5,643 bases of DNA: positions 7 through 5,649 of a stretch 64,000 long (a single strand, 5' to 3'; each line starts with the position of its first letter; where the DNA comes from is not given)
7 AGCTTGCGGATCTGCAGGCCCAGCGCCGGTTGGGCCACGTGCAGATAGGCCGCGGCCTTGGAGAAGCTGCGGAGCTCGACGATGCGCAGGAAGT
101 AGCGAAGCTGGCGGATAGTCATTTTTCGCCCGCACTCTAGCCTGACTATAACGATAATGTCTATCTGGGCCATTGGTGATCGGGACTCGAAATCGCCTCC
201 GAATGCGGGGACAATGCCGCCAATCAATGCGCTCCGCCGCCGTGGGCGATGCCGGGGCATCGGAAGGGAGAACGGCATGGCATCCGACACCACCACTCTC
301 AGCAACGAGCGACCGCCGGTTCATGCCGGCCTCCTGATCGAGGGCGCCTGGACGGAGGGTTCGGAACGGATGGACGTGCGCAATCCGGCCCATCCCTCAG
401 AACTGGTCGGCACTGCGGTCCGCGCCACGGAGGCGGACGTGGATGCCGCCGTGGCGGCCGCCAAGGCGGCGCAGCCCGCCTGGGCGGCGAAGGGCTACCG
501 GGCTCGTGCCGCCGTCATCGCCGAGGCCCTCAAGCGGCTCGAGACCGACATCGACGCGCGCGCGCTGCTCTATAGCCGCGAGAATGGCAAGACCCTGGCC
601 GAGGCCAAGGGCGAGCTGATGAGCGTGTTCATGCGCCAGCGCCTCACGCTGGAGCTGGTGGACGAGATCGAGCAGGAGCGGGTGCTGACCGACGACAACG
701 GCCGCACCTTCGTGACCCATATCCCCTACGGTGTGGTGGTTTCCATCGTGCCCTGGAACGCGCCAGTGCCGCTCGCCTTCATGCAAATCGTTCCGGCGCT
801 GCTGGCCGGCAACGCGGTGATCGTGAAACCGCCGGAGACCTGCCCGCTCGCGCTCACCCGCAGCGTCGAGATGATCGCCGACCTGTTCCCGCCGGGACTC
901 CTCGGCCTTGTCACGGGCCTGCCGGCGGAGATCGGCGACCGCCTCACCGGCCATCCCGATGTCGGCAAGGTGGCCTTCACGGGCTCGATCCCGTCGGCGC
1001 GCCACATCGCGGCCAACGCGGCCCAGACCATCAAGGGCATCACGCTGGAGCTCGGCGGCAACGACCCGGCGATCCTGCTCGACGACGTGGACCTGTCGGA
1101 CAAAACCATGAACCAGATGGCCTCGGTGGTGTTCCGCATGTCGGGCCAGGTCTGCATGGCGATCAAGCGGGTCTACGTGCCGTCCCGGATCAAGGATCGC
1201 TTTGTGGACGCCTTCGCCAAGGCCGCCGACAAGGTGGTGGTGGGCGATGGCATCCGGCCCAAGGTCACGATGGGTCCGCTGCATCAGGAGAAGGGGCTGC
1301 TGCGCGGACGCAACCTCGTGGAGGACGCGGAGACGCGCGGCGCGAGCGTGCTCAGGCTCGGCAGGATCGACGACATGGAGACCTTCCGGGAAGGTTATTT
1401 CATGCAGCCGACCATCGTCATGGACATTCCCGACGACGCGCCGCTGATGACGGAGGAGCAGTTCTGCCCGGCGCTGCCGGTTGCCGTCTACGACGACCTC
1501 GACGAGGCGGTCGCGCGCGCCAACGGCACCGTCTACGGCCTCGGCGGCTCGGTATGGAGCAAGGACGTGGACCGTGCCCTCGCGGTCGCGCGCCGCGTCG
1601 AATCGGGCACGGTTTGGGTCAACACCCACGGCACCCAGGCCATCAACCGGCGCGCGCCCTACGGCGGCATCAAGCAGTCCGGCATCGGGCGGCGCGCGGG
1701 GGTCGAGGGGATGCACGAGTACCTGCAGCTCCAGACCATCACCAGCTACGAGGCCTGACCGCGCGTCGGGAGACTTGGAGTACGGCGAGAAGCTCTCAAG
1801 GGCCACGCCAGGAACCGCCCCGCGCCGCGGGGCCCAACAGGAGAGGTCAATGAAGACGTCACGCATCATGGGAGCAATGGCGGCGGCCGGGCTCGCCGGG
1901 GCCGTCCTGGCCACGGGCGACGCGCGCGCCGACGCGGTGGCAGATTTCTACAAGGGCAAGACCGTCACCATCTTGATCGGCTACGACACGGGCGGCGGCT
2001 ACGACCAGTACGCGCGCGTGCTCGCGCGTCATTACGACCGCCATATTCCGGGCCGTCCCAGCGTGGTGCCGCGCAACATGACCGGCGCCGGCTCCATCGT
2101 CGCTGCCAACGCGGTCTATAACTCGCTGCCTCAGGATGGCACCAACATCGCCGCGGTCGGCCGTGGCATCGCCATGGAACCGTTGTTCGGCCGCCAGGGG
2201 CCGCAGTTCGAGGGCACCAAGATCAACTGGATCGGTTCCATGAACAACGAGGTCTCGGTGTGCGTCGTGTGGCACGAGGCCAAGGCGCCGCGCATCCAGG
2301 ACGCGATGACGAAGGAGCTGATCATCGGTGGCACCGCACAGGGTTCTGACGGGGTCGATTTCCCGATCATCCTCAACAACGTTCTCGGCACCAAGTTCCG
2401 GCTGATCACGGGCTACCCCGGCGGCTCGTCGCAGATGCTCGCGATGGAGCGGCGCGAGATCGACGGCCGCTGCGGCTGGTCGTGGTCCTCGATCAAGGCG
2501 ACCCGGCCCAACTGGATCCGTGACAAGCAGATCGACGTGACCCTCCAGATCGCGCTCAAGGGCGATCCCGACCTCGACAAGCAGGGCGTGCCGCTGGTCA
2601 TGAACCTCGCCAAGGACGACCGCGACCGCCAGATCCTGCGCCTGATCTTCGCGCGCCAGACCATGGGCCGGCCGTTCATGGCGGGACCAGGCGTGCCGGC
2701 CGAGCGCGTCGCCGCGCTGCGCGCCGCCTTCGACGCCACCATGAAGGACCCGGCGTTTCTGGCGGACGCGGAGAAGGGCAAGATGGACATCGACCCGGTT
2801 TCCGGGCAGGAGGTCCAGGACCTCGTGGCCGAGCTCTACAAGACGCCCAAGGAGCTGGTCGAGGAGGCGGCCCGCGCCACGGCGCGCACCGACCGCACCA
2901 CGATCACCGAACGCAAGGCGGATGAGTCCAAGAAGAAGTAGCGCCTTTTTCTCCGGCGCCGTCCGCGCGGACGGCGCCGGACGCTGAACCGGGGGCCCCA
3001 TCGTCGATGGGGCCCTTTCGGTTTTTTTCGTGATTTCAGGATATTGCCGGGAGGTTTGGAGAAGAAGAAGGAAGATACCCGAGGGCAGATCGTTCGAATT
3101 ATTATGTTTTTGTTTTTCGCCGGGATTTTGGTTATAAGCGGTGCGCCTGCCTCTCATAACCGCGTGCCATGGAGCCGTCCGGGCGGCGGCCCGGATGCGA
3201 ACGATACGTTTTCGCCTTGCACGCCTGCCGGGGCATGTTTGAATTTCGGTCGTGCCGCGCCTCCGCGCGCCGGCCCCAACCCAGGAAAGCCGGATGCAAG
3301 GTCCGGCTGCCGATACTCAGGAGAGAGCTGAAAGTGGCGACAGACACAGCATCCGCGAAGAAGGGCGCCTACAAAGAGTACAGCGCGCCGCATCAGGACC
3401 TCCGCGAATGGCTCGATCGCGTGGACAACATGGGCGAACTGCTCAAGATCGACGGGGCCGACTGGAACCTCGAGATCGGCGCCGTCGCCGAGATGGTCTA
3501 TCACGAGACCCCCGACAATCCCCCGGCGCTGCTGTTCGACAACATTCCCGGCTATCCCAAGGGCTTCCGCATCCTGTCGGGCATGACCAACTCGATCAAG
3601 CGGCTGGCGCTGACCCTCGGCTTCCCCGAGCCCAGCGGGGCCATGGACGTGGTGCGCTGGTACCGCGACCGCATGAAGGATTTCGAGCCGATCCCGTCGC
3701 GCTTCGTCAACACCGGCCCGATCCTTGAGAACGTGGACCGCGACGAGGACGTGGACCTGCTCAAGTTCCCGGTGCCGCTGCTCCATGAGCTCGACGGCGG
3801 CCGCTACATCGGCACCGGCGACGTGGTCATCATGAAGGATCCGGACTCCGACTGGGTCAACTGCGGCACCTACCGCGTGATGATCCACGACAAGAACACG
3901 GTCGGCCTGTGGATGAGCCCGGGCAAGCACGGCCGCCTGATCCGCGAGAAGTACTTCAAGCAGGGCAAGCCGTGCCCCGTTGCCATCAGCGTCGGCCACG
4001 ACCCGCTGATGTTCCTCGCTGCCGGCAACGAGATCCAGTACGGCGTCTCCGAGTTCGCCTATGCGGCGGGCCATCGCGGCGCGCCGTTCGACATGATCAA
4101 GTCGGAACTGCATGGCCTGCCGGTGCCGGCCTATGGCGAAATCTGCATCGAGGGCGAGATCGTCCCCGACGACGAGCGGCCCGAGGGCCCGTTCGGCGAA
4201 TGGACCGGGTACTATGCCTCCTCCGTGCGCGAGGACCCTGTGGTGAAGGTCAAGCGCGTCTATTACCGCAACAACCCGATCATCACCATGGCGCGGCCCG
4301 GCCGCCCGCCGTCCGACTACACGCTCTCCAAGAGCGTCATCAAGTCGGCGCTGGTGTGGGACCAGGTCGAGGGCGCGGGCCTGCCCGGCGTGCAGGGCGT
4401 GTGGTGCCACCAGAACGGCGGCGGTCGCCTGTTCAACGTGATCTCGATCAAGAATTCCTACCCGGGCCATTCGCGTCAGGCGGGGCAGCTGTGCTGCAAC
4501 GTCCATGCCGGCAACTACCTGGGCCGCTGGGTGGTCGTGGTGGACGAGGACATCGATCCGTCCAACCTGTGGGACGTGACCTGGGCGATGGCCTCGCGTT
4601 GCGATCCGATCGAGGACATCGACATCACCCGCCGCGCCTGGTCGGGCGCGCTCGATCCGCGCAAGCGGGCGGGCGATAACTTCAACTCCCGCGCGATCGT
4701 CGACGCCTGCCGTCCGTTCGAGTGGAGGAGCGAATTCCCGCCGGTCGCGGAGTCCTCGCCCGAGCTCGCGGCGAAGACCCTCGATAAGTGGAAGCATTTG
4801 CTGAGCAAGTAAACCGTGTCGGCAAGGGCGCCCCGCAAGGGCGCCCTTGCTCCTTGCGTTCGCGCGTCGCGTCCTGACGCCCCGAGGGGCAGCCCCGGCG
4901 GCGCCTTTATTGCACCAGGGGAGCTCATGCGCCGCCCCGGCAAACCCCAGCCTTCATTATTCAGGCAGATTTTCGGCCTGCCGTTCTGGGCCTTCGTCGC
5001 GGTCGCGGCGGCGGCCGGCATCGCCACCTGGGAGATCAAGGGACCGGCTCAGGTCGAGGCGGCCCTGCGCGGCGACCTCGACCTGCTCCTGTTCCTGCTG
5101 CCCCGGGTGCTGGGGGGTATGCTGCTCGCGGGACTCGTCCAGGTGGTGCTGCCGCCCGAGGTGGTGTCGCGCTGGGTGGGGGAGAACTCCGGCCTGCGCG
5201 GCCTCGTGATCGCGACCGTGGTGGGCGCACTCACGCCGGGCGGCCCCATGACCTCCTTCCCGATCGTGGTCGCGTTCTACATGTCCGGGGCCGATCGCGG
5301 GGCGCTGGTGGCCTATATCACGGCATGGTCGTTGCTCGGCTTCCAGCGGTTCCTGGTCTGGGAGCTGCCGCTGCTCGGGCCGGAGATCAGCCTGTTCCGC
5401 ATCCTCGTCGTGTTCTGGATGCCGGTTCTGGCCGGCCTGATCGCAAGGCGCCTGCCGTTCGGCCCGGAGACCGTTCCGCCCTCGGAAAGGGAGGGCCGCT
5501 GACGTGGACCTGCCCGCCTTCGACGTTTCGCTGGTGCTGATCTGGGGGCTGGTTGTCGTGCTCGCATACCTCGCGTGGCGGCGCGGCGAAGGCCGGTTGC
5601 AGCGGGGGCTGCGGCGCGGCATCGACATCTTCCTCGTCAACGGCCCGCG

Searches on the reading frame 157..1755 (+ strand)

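Call 12: search_protein_families(library=pfam, max_evalue=0.001, proteins=[window:157-1755:+])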
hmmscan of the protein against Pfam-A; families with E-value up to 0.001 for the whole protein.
window:157-1755:+ (533 aa): 2 families
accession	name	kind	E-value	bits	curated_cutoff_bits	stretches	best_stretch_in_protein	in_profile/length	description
PF00171.27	Aldedh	-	1.9e-136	455.7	23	1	65-528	1-461/461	Aldehyde dehydrogenase family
PF05893.19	LuxC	-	5.2e-09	35.9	21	1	92-342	3-241/401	Acyl-CoA reductase (LuxC)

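Call 40: search_protein_families(library=ncbifam, max_evalue=0.01, proteins=[window:157-1755:+])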
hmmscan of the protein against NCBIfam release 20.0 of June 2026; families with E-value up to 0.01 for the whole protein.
window:157-1755:+ (533 aa): 43 families (the best 25 are shown)
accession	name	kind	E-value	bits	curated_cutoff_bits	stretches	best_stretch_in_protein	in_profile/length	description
NF006916.0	PRK09407.1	equivalog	1e-102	344.4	521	1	65-530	29-492/526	succinic semialdehyde dehydrogenase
TIGR01804.1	BADH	equivalog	5.1e-101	338.5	668.6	1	61-525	2-466/467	betaine-aldehyde dehydrogenase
NF010000.0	PRK13473.1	subfamily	5.1e-100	335.3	615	1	59-528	5-470/475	aminobutyraldehyde dehydrogenase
NF009725.0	PRK13252.1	equivalog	1.3e-93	314.1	593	1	60-528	10-477/488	betaine-aldehyde dehydrogenase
NF045735.1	PaDhStyDPseudo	equivalog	2.5e-91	306.8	850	1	58-528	4-479/483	phenylacetaldehyde dehydrogenase StyD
NF045736.1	PaDhStyDRhodo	equivalog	1.9e-88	297.1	800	1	57-521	3-468/479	phenylacetaldehyde dehydrogenase StyD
TIGR01780.1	SSADH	subfamily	2.7e-88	296.8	646.35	1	74-525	1-447/448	succinate-semialdehyde dehydrogenase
NF040648.1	lactal_redase_Meth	equivalog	3.3e-87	293.4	650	1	59-516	1-447/463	lactaldehyde dehydrogenase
NF050026.1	AcaldDHExaC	equivalog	4.1e-87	292.9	900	1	61-528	20-491/503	acetaldehyde dehydrogenase ExaC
TIGR02299.1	HpaE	equivalog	4.7e-87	292.6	638.35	1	59-528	3-474/488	5-carboxymethyl-2-hydroxymuconate semialdehyde dehydrogenase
NF042993.1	AlphKGSA_gudD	equivalog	2.6e-86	290.3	770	1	61-519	8-469/481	alpha-ketoglutaric semialdehyde dehydrogenase GucD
NF007497.0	PRK10090.1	equivalog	2.7e-86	290.3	500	1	61-528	11-475/480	aldehyde dehydrogenase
TIGR03216.1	OH_muco_semi_DH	equivalog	8.9e-85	285.1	693.25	1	61-528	5-477/481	2-hydroxymuconic semialdehyde dehydrogenase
NF052305.1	DioxValDhHalo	equivalog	3.1e-84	283.6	750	1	61-528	9-479/483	2,5-dioxovalerate dehydrogenase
NF008415.0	PRK11241.1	equivalog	4.4e-84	282.9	828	1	60-526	14-476/482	NADP-dependent succinate-semialdehyde dehydrogenase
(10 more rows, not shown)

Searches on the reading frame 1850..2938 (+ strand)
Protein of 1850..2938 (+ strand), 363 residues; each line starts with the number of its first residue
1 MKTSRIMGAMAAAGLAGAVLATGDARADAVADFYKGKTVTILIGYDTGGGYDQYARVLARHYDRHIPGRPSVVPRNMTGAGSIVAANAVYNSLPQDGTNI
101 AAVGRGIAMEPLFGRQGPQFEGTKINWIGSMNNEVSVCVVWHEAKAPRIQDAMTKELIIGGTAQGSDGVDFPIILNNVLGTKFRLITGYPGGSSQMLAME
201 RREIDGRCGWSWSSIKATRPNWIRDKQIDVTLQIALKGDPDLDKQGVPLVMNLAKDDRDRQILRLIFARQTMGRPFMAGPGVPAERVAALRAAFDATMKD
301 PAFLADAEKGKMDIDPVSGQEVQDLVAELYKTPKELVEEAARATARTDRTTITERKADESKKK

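Call 10: search_protein_families(library=pfam, max_evalue=1, proteins=[window:1850-2938:+])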
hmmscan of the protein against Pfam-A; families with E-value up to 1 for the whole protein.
window:1850-2938:+ (363 aa): 2 families
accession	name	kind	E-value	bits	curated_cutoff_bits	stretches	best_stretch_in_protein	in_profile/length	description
PF03401.19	TctC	-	2.2e-07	31.1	27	2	68-154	14-98/274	Tripartite tricarboxylate transporter family receptor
PF07028.16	DUF1319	-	0.018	15.7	28.1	1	315-345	70-100/109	Protein of unknown function (DUF1319)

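Call 40: search_protein_families(library=ncbifam, max_evalue=0.01, proteins=[window:1850-2938:+])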
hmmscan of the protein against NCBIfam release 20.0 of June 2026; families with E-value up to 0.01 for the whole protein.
window:1850-2938:+ (363 aa): 0 families

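Call 78: find_homologous_proteins(query=window:1850-2938:+, max_evalue=1e-20)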
Query window:1850-2938:+ (363 aa): 5211 proteins with E <= 1e-20 among 8000 candidates; the best 120 are listed.
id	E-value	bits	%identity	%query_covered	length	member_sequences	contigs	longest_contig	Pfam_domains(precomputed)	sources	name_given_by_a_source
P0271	2.5e-239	811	100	100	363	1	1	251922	PF03401.19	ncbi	-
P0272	2.4e-182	624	74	100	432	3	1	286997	PF03401.19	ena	-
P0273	6.9e-174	596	76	93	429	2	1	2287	-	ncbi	-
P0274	7.9e-172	589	74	93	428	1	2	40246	-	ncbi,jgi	ncbi:MAG: hypothetical protein RL477_1769 [Pseudomonadota bacterium]|jgi:tripartite-type tricarboxyl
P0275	8.0e-168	576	71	96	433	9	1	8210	-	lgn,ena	-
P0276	4.3e-152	524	65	93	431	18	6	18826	-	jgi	jgi:tripartite-type tricarboxylate transporter receptor subunit TctC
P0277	1.9e-150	519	64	93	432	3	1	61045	PF03401.19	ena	-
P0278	1.6e-146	506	64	93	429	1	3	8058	-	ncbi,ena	-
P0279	1.9e-145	502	63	93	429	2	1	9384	-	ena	-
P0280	8.8e-144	497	61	96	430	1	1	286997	-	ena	-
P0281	2.0e-141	489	60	96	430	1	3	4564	-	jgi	jgi:tripartite-type tricarboxylate transporter receptor subunit TctC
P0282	5.3e-141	488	61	95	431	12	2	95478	-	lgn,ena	-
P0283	2.1e-140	486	59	98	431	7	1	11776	-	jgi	jgi:tripartite-type tricarboxylate transporter receptor subunit TctC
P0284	2.8e-140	485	60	98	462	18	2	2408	PF03401.19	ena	-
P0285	2.4e-139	482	59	97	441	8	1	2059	-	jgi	jgi:tripartite-type tricarboxylate transporter receptor subunit TctC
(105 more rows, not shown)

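Call 83: find_encoding_contigs(protein=P0271, flank=500, max_places=2)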
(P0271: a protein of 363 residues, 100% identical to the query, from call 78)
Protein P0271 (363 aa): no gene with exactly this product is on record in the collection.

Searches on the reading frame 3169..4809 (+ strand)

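Call 12: search_protein_families(library=pfam, max_evalue=0.001, proteins=[window:3169-4809:+])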
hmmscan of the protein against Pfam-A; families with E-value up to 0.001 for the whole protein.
window:3169-4809:+ (547 aa): 3 families
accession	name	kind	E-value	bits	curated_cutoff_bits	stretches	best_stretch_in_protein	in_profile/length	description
PF01977.22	UbiD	-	2.3e-64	216.8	23.3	1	181-380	6-206/206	3-octaprenyl-4-hydroxybenzoate carboxy-lyase Rift-related domain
PF20696.2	UbiD_C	-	2.9e-27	95.6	24.2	1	390-513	6-127/127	3-octaprenyl-4-hydroxybenzoate carboxy-lyase C-terminal domain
PF20695.2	UbiD_N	-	5e-12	46.2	24.3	1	82-159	1-72/78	3-octaprenyl-4-hydroxybenzoate carboxy-lyase N-terminal domain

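Call 40: search_protein_families(library=ncbifam, max_evalue=0.01, proteins=[window:3169-4809:+])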
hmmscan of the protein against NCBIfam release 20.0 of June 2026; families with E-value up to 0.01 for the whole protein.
window:3169-4809:+ (547 aa): 7 families
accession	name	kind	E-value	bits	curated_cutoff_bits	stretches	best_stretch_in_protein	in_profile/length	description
TIGR02724.1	phenyl_P_beta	equivalog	2.3e-94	316.4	468.95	1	77-542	2-467/472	phenylphosphate carboxylase subunit beta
NF041204.1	VdcC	exception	3.8e-84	282.8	650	1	76-528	2-452/467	non-oxidative hydroxyarylic acid decarboxylases subunit C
TIGR00148.1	TIGR00148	subfamily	2.8e-82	276.8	244.85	1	78-515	1-437/438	UbiD family decarboxylase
NF041219.1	BagN_FevL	exception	9.1e-57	192.6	1000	1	70-497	12-447/502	bagremycin/ferroverdin biosynthesis UbiD family decarboxylase BagN/FevL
TIGR02723.1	phenyl_P_alpha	equivalog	1.4e-55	188.8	564.6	1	72-519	5-448/485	phenylphosphate carboxylase subunit alpha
TIGR03701.1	mena_SCO4490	equivalog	1.4e-53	182.2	495.9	1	81-491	2-417/433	menaquinone biosynthesis decarboxylase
NF008175.0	PRK10922.1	equivalog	3.8e-41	141.1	788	1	75-486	6-429/497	4-hydroxy-3-polyprenylbenzoate decarboxylase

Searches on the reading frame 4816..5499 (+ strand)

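Call 12: search_protein_families(library=pfam, max_evalue=0.001, proteins=[window:4816-5499:+])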
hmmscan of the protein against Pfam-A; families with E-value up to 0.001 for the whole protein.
window:4816-5499:+ (228 aa): 1 family
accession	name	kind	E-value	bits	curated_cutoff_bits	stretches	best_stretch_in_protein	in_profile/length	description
PF03773.19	ArsP_1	-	1.1e-09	38.4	32.3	1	96-210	180-292/294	Predicted permease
